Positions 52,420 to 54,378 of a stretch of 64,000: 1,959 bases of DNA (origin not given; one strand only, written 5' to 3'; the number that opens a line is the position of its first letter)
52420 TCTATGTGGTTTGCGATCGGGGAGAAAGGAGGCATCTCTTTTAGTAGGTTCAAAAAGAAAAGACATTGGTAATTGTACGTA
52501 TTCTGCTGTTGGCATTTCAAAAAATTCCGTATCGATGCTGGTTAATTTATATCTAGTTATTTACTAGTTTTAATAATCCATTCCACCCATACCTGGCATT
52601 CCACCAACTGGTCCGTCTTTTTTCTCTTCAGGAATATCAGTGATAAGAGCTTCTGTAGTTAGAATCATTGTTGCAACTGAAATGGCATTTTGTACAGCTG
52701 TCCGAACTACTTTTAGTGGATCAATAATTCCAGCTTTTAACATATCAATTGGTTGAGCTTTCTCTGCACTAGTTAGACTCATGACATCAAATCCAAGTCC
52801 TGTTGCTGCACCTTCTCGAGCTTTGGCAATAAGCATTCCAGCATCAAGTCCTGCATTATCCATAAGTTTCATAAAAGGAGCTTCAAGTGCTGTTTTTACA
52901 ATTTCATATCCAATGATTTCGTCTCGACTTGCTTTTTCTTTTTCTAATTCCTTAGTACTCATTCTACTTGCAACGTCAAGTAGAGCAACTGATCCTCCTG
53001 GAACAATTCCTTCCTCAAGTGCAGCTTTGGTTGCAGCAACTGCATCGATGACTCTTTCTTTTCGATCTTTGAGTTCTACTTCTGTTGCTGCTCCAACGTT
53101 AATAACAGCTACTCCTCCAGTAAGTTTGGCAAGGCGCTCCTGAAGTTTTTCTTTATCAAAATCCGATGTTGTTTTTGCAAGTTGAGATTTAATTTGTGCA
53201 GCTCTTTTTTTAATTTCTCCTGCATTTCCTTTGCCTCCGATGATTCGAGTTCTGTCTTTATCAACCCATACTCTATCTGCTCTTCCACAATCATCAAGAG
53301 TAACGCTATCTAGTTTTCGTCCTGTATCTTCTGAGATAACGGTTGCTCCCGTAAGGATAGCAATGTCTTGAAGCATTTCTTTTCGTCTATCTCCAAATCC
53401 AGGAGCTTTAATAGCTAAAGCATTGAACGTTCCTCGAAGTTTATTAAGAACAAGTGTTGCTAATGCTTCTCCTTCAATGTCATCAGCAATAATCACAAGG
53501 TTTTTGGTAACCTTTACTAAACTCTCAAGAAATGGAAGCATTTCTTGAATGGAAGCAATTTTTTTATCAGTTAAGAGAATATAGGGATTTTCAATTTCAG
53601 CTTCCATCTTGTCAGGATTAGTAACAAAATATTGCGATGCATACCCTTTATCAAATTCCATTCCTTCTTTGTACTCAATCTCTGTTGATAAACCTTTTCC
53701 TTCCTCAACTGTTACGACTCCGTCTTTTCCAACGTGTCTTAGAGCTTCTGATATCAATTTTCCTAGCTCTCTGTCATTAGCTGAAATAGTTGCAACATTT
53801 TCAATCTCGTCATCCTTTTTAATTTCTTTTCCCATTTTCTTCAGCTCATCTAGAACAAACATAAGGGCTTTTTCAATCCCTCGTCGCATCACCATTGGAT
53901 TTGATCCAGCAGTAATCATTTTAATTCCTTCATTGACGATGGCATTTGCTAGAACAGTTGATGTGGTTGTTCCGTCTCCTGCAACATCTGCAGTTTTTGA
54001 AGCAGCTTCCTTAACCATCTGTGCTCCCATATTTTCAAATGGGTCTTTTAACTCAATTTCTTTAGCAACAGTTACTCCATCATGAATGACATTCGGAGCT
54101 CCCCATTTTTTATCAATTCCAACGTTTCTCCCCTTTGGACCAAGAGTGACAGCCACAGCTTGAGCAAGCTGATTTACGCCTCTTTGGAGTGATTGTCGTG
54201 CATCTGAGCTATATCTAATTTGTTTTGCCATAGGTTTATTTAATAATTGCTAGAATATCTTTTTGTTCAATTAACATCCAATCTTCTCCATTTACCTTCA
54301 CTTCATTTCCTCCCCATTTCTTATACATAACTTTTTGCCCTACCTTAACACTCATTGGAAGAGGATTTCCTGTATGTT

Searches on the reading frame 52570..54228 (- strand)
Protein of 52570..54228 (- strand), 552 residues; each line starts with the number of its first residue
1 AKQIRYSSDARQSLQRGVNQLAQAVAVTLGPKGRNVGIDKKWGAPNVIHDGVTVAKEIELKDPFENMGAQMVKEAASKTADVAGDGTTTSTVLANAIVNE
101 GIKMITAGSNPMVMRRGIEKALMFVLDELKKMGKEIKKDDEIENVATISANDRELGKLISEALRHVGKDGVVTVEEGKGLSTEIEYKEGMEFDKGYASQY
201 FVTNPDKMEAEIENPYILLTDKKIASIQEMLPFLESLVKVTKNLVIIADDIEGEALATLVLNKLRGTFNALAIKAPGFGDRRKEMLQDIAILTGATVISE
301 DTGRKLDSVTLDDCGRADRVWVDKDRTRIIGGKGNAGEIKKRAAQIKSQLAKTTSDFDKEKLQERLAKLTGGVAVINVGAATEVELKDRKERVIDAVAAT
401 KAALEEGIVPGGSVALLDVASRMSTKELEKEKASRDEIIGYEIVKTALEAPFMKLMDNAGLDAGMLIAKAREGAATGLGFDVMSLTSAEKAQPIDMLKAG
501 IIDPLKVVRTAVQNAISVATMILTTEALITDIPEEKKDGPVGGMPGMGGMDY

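Call 69: search_protein_families(library=pfam, proteins=[window:52570-54228:-], max_evalue=0.00001)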
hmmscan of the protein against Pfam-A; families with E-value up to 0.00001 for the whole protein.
window:52570-54228:- (552 aa): 1 family
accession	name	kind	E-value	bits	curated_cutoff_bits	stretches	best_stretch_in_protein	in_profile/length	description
PF00118.29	Cpn60_TCP1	-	2.1e-71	241.6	34.3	1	21-531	1-488/490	TCP-1/cpn60 chaperonin family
